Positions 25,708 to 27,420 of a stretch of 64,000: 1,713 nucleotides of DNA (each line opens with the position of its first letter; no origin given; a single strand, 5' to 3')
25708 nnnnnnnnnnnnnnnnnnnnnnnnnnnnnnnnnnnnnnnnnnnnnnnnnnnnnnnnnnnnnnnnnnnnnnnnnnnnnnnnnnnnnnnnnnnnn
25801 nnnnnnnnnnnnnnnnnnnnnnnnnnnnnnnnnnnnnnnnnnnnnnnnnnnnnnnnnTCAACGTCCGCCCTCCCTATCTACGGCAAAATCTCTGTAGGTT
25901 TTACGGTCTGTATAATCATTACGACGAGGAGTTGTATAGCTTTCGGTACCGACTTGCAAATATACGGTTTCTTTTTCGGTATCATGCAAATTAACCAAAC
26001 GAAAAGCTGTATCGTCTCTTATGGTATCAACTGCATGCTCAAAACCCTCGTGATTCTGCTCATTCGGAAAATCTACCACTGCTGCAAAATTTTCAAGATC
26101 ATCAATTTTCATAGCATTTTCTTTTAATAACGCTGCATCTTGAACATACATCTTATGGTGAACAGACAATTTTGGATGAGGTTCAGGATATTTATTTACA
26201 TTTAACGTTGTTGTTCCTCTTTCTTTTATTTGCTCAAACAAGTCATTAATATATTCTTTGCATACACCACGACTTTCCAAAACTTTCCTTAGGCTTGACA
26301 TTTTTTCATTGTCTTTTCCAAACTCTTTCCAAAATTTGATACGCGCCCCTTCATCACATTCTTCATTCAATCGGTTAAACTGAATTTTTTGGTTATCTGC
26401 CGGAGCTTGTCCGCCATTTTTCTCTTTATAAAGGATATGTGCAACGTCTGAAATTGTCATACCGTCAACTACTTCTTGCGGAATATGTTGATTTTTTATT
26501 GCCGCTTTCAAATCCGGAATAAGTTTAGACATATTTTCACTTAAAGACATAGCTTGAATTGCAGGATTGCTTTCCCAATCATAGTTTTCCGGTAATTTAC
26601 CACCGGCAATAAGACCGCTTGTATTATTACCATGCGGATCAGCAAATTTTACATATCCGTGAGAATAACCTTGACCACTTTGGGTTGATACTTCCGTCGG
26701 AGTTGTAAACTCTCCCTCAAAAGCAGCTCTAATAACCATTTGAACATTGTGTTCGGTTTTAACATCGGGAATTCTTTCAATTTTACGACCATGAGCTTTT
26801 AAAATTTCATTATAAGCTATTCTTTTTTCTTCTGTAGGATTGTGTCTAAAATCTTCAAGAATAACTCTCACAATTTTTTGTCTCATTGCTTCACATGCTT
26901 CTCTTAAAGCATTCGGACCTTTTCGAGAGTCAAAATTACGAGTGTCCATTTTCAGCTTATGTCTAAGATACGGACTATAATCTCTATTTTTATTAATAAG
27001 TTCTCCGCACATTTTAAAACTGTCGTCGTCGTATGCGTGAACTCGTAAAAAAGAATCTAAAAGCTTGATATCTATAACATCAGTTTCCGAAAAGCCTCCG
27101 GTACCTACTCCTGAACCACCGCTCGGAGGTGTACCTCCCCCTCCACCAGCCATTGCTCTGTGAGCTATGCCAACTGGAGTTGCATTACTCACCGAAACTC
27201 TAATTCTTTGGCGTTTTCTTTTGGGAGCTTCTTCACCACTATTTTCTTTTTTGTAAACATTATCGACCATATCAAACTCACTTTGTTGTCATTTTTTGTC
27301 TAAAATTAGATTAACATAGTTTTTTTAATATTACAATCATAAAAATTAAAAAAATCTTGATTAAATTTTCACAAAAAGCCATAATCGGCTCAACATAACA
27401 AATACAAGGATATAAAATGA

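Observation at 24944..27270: Stand-alone toxin with Gly-rich linker followed by two SUKH-like immunity paralogs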

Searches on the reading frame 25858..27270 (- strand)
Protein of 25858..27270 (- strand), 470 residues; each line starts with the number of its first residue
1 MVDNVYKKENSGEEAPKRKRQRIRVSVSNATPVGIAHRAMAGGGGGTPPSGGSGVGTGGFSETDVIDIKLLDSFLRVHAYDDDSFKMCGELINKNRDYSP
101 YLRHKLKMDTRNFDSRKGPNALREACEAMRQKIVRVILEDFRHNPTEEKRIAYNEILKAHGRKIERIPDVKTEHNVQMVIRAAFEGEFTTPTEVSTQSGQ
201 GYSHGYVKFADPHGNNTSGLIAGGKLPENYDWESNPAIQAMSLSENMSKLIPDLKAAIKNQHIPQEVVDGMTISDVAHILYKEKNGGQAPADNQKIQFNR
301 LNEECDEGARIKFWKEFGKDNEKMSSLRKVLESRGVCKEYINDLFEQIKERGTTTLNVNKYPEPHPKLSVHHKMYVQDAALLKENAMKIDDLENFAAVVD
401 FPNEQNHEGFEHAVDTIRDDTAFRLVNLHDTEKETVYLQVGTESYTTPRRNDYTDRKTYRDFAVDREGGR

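Call 3: search_protein_families(library=pfam, proteins=[window:25858-27270:-], max_evalue=1)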
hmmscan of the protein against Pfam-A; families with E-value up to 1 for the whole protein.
window:25858-27270:- (470 aa): 0 families

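Call 4: search_protein_families(library=ncbifam, proteins=[window:25858-27270:-], max_evalue=1)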
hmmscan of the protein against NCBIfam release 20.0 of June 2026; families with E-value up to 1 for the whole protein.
window:25858-27270:- (470 aa): 0 families

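Call 5: find_homologous_proteins(query=window:25858-27270:-, max_evalue=0.001)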
Query window:25858-27270:- (470 aa): 10 proteins with E <= 0.001 among 8000 candidates.
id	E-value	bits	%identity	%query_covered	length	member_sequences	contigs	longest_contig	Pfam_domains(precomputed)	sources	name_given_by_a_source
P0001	6.9e-295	996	94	100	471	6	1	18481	-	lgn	-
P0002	2.3e-277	938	86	100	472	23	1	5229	-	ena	-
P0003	1.5e-184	632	63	99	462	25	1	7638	-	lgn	-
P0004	1.6e-184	632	64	98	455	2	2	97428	-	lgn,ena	-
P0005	1.8e-184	632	63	99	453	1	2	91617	-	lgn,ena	-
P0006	7.3e-183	627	62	99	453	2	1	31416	-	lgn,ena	-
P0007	4.8e-179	614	62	99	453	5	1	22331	-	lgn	-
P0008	1.1e-170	587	58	99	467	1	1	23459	-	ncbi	-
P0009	3.1e-166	572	57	99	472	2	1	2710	-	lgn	-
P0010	2.4e-165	569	57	99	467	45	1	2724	-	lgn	-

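Call 6: search_protein_families(library=padloc, proteins=[window:25858-27270:-], max_evalue=1)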
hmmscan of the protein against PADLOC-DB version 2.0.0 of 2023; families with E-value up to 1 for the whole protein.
window:25858-27270:- (470 aa): 0 families

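Call 7: search_protein_families(library=phrogs, proteins=[window:25858-27270:-], max_evalue=1)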
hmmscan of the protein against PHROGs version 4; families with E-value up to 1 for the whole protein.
window:25858-27270:- (470 aa): 0 families

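Call 11: search_solved_structures(query=A1, max_evalue=10, show_alignments=3)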
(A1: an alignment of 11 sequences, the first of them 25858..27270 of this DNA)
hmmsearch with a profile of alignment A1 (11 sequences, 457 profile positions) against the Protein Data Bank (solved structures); distinct sequences matched with E-value up to 10: 1.
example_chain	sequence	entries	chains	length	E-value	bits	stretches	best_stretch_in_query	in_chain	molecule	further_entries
9moj_C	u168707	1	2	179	0.31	12.8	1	231-334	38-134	GINS subunit domain-containing protein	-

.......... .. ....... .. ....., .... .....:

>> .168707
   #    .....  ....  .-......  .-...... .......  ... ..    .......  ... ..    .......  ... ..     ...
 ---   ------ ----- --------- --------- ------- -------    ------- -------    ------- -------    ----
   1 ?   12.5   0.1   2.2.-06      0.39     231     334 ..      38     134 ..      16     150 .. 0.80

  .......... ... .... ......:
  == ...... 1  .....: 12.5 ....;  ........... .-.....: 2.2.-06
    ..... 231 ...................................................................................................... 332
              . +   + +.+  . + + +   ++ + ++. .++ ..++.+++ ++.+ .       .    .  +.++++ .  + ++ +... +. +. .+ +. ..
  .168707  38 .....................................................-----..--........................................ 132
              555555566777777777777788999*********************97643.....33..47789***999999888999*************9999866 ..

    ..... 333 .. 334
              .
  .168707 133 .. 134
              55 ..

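Call 12: find_encoding_contigs(protein=P0004, flank=8000, max_places=3)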
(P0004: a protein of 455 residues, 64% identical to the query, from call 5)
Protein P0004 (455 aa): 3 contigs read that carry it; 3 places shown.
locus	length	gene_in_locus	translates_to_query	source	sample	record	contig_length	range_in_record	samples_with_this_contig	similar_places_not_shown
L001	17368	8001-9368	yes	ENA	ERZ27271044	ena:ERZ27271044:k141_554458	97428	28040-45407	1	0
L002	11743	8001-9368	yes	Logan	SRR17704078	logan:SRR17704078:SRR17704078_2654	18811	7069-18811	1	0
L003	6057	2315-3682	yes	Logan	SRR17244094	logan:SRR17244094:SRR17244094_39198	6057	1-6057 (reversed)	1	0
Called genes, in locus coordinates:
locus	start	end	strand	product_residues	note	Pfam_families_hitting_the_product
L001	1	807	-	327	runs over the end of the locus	PF03116:NQR2_RnfD_RnfE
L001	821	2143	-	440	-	PF13375:RnfC_N, PF25984:BSH_YknX (weak), PF01512:Complex1_51K, PF10531:SLBB (faint), PF13534:Fer4_17 (faint), PF12797:Fer4_2 (faint), PF12838:Fer4_7 (faint), PF13237:Fer4_10 (weak)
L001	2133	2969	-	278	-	PF04060:FeS (weak), PF12838:Fer4_7, PF13237:Fer4_10, PF13187:Fer4_9, PF14697:Fer4_21 (weak), PF00037:Fer4 (weak), PF12797:Fer4_2 (weak), PF12837:Fer4_6 (weak), +1 more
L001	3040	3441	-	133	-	PF04246:RseC_MucC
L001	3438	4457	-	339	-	PF02424:ApbE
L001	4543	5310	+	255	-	PF01066:CDP-OH_P_transf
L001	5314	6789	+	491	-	PF11412:DsbD_N, PF02683:DsbD_TM, PF13899:Thioredoxin_7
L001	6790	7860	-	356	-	PF02540:NAD_synthase (weak), PF03054:tRNA_Me_trans, PF20259:tRNA_Me_trans_M, PF20258:tRNA_Me_trans_C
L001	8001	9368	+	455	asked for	-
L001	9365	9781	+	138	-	-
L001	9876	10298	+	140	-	-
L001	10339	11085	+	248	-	PF01661:Macro (weak)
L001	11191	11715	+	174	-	PF02677:QueH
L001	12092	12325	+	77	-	PF13413:HTH_25 (weak)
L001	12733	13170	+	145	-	PF02502:LacAB_rpiB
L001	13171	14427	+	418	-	PF00464:SHMT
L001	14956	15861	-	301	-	PF06719:AraC_N, PF00165:HTH_AraC (weak), PF12833:HTH_18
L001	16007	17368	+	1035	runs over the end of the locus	PF00873:ACR_tran, PF03176:MMPL, PF02355:SecD_SecF_C (faint), PF03176:MMPL (weak)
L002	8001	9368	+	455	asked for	-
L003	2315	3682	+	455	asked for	-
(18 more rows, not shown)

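Call 13: find_encoding_contigs(protein=P0008, flank=8000, max_places=3)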
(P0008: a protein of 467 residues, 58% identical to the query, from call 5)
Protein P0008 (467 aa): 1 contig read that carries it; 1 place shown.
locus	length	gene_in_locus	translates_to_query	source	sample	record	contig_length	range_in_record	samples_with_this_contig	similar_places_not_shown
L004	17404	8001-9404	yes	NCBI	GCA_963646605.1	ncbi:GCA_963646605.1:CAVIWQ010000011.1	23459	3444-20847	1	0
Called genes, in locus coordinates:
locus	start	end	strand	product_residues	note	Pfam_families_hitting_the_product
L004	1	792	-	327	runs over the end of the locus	PF03116:NQR2_RnfD_RnfE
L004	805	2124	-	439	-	PF13375:RnfC_N, PF25984:BSH_YknX (weak), PF01512:Complex1_51K, PF10531:SLBB (faint), PF13187:Fer4_9 (faint)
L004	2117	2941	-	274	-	PF04060:FeS (weak), PF12838:Fer4_7, PF13237:Fer4_10, PF13187:Fer4_9, PF14697:Fer4_21 (weak), PF00037:Fer4, PF12797:Fer4_2 (weak), PF12837:Fer4_6, +1 more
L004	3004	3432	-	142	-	PF04246:RseC_MucC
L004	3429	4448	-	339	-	PF02424:ApbE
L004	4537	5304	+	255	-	PF01066:CDP-OH_P_transf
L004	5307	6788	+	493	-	PF11412:DsbD_N (weak), PF02683:DsbD_TM, PF13899:Thioredoxin_7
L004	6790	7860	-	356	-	PF02540:NAD_synthase (weak), PF03054:tRNA_Me_trans, PF20259:tRNA_Me_trans_M, PF20258:tRNA_Me_trans_C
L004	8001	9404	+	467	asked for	-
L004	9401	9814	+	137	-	-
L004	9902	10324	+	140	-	-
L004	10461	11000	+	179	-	PF02677:QueH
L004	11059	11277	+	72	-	-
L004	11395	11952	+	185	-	PF01420:Methylase_S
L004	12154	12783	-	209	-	-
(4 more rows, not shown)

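Call 14: find_related_loci(query=A1, collection=genome_contigs, flank=8000)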
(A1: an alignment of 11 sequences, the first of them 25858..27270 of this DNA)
Query A1 (470 aa) in genome_contigs; peptide patterns used: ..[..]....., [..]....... (x = any residue, [..] = any of these).
34 stretches matched a pattern; 4 encode a relative of the query (tblastn E <= 1e-3); 4 distinct loci.
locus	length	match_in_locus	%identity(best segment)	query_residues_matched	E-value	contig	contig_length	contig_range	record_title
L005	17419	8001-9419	91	1-470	0e+0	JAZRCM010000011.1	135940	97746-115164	MAG: Alphaproteobacteria bacterium isolate T1900045514_YK20190208.MAGScoT_cleanbin_000005 SGB_7587_k141_1002054, whole g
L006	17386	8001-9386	58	1-463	0e+0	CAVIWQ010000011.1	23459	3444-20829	Bacteroidaceae bacterium isolate G02630-L1_cleanbin_000010 genome assembly, contig: Spades_G02630-L1_contig_1028, whole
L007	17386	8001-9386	57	1-463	3e-176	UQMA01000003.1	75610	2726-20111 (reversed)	uncultured Azospirillum sp. isolate UMGS418 genome assembly, contig: NODE_57_length_75610_cov_4.211356, whole genome sho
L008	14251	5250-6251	29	133-449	8e-40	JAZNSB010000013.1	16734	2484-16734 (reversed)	MAG: Alphaproteobacteria bacterium isolate T1900044811_TS20190277.MAGScoT_cleanbin_000015 SGB_2787_k141_1245053, whole g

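Call 17: predict_structure(alignment_id=A1)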
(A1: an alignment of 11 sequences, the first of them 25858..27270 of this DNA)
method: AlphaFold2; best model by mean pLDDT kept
length: 470 residues; sequences in the alignment: 11
mean_pLDDT: 47.1   pTM: 0.37
mean pLDDT of the five models: 47.1, 46.8, 46.5, 45.7, 44.8
residues with pLDDT >= 90: 0; 70-90: 110; 50-70: 48; < 50: 312
segments of 3 or more residues with pLDDT < 50: 1-15, 17-57, 168-311, 334-336, 352-417, 429-470
pLDDT, mean of each block of 10 residues (from residue 1): 30 30 24 28 25 41 86 84 79 85 87 82 86 83 79 81 58 26 22 27 30 36 33 39 33 44 39 41 41 28 35 55 65 57 66 45 36 25 29 24 27 46 54 36 36 39 34
secondary structure, 60 per line:
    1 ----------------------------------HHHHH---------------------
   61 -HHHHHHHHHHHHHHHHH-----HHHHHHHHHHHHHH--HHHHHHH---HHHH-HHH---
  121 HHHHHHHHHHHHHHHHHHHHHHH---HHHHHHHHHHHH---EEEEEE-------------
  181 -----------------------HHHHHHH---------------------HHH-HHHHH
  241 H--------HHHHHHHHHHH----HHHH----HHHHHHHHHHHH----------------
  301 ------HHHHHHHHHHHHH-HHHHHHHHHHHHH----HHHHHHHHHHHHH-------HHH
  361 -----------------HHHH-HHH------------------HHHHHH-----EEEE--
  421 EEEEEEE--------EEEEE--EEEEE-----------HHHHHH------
elements in order: H35-39 H62-78 H84-97 H100-106 H110-113 H121-143 H147-158 E162-167 H204-210 H236-241 H250-260 H265-268 H273-284 H307-319 H321-333 H338-350 H378-381 H404-409 E415-418 E421-427 E436-440 E443-447 H459-464

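Call 18: search_protein_representatives(alignment_id=A1)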
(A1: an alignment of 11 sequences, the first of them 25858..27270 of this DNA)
Query: 11 sequences, 457 profile positions. Proteins with E-value up to 0.001 (for the whole library): 34; up to 1e-10: 19; up to 1e-30: 9. The best 34 are listed.
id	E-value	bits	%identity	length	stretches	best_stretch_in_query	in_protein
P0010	2.9e-263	889.8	-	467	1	1-457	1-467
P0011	5.7e-80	285.6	-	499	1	99-452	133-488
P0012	3.7e-74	266.4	-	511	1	122-455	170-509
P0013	6.4e-71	255.7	-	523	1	109-456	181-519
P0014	8.3e-65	235.6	-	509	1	125-456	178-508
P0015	1.4e-62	228.3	-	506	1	112-454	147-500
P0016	5.5e-58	213.1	-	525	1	70-455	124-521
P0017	3.7e-42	160.9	-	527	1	78-442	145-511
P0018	7.8e-42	159.9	-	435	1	115-437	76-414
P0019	1.1e-25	106.6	-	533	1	89-453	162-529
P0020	1.0e-22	96.8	-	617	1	110-403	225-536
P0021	1.1e-20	90.1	-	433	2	122-303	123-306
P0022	1.1e-19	86.8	-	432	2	122-316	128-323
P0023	9.0e-19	83.8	-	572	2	110-407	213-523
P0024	1.2e-14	70.2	-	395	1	114-405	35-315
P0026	1.0e-12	63.9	-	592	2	291-422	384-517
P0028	3.5e-12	62.1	-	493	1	60-404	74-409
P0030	9.0e-09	50.9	-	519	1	59-370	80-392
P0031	1.5e-07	46.8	-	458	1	235-396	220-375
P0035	1.1e-06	44.0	-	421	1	215-404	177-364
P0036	1.2e-06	43.9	-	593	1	136-404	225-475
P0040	1.9e-05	39.9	-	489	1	215-393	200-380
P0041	3.5e-05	39.1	-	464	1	131-371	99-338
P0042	3.7e-05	39.0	-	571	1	110-368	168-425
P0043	5.4e-05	38.4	-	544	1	127-387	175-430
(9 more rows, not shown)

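Call 20: search_protein_families(library=pfam, alignment_id=A2, max_evalue=1)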
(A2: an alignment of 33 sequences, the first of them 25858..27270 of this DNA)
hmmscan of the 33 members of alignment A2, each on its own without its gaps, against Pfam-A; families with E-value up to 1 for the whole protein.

A. member 1, window:25858-27270:- (470 aa): 0 families

B. families by the number of members that match (of 33 scanned): 43 families (the first 25 are shown)
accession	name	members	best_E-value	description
PF01844.29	HNH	4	0.0014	HNH endonuclease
PF21431.3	Col-Pyo_DNase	3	0.00077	Colicin/Pyocin-S2, DNase domain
PF25398.1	CUX1_N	2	0.077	CUX1-like, N-terminal tRNA-binding arm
PF15561.11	Imm15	1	0.0046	Immunity protein 15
PF04614.17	Pex19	1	0.0051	Pex19 protein family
PF08686.16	PLAC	1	0.01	PLAC (protease and lacunin) domain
PF25311.1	WDGH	1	0.013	WDGH domain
PF12363.14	Phage_TAC_12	1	0.017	Phage tail assembly chaperone protein, TAC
PF22743.2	PspAA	1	0.022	PspA-Associated protein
PF16725.10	Nucleolin_bd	1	0.026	Nucleolin binding domain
PF05239.21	PRC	1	0.026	PRC-barrel domain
PF22499.1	DUF6990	1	0.048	Family of unknown function (DUF6990)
PF02829.19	3H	1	0.064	3H domain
PF11253.13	DUF3052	1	0.064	Protein of unknown function (DUF3052)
PF18043.6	T4_Rnl2_C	1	0.067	T4 RNA ligase 2 C-terminal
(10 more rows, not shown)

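Call 21: search_solved_structures(query=A2, max_evalue=10, show_alignments=3)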
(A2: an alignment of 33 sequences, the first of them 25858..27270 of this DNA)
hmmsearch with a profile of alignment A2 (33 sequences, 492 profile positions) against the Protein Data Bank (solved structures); distinct sequences matched with E-value up to 10: 29.
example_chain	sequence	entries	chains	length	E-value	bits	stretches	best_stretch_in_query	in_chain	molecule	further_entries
4qko_B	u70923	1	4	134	0.032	16.5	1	355-409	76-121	Pyocin-S2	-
1do0_A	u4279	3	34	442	0.044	16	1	214-310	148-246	PROTEIN (HEAT SHOCK LOCUS U) | ATP-dependent protease ATPase subunit HslU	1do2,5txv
1g4a_E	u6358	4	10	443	0.044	16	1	214-310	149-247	ATP-DEPENDENT HSL PROTEASE ATP-BINDING SUBUNIT HSLU | ATP-dependent protease ATPase subunit HslU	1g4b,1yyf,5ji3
6pxk_G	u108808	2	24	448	0.045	16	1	214-310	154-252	ATP-dependent protease ATPase subunit HslU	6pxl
1e94_E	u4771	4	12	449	0.046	16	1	214-310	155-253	HEAT SHOCK PROTEIN HSLU | HEAT SHOCK LOCUS HSLU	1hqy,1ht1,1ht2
2erh_B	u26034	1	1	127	0.049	15.9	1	316-409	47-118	Colicin E7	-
6pxi_E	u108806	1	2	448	0.051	15.8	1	214-310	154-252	ATP-dependent protease ATPase subunit HslU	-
1ujz_B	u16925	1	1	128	0.051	15.8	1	316-409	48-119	Designed Colicin E7 DNase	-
8hdv_A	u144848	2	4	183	0.058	15.6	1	35-167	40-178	De novo design cavitated protein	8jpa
2jb0_B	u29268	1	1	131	0.084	15.1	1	316-409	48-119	COLICIN E7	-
1pt3_A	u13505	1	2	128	0.1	14.8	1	316-409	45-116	Colicin E7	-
1mz8_B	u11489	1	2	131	0.1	14.8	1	316-409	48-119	Colicin E7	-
1m08_A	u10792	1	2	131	0.1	14.8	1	316-409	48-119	Colicin E7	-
2jaz_B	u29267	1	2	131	0.11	14.7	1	316-399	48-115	COLICIN E7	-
3fbd_A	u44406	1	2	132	0.15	14.2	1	316-409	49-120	Colicin-E7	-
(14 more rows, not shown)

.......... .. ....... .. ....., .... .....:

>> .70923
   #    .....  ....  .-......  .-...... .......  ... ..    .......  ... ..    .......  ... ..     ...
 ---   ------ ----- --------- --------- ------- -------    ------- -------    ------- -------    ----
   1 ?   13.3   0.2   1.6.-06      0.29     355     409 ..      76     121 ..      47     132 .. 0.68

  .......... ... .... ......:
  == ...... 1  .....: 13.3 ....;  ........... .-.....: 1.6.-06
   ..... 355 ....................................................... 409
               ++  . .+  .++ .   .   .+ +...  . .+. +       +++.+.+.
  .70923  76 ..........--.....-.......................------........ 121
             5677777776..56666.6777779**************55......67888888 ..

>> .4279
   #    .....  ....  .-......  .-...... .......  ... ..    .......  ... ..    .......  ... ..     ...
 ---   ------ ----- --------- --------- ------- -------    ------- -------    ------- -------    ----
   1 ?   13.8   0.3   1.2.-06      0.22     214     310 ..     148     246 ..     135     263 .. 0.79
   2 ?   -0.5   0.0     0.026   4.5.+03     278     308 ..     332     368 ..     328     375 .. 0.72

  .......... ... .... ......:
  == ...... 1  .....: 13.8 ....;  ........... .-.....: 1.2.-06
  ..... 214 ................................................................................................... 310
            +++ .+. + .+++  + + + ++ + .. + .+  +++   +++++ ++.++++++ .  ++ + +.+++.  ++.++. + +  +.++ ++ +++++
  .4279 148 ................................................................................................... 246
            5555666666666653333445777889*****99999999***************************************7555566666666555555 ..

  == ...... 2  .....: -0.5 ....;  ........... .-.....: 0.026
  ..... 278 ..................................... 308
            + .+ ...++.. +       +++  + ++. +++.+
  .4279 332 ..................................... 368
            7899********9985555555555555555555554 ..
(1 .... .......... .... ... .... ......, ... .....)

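Call 22: find_homologous_proteins(query=A2, max_evalue=0.001)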
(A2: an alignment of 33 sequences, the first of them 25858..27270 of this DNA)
Query A2 (33 sequences) (470 aa, profile of the alignment): 11 proteins with E <= 0.001 among 8000 candidates.
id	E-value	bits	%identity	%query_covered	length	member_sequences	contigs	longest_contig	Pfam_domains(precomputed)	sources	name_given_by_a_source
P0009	4.5e-126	440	57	99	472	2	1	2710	-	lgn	-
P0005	1.6e-125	438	63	99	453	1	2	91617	-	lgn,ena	-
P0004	1.7e-125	438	64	98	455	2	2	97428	-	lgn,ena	-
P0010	2.1e-125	438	57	99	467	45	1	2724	-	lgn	-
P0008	8.2e-125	436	58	99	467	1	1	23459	-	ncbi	-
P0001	1.1e-124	435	94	100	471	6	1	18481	-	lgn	-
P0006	7.0e-124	433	62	99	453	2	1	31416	-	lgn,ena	-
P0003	1.5e-123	432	63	99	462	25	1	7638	-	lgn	-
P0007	3.4e-123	430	62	99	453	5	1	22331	-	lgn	-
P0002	2.1e-121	425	86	100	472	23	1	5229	-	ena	-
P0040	3.0e-93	332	20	44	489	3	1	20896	-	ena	-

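Call 24: find_encoding_contigs(protein=P0040, flank=8000, max_places=3)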
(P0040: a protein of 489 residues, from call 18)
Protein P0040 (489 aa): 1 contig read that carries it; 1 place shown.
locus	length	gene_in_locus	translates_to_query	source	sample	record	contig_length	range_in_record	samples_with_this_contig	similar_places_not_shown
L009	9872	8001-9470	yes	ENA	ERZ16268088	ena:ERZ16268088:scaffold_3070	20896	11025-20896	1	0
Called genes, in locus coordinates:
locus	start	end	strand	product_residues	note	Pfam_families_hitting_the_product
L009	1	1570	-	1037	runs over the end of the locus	PF00133:tRNA-synt_1, PF09334:tRNA-synt_1g, PF08264:Anticodon_1, PF19302:DUF5915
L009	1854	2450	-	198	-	-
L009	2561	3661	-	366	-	PF03702:AnmK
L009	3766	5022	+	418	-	PF00579:tRNA-synt_1b, PF22421:SYY_C-terminal, PF01479:S4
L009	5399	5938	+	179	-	PF07894:SACK1 (faint), PF13091:PLDc_2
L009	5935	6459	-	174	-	PF05656:DUF805 (weak)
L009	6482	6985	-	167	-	-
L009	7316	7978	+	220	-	-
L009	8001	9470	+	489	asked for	-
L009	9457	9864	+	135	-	-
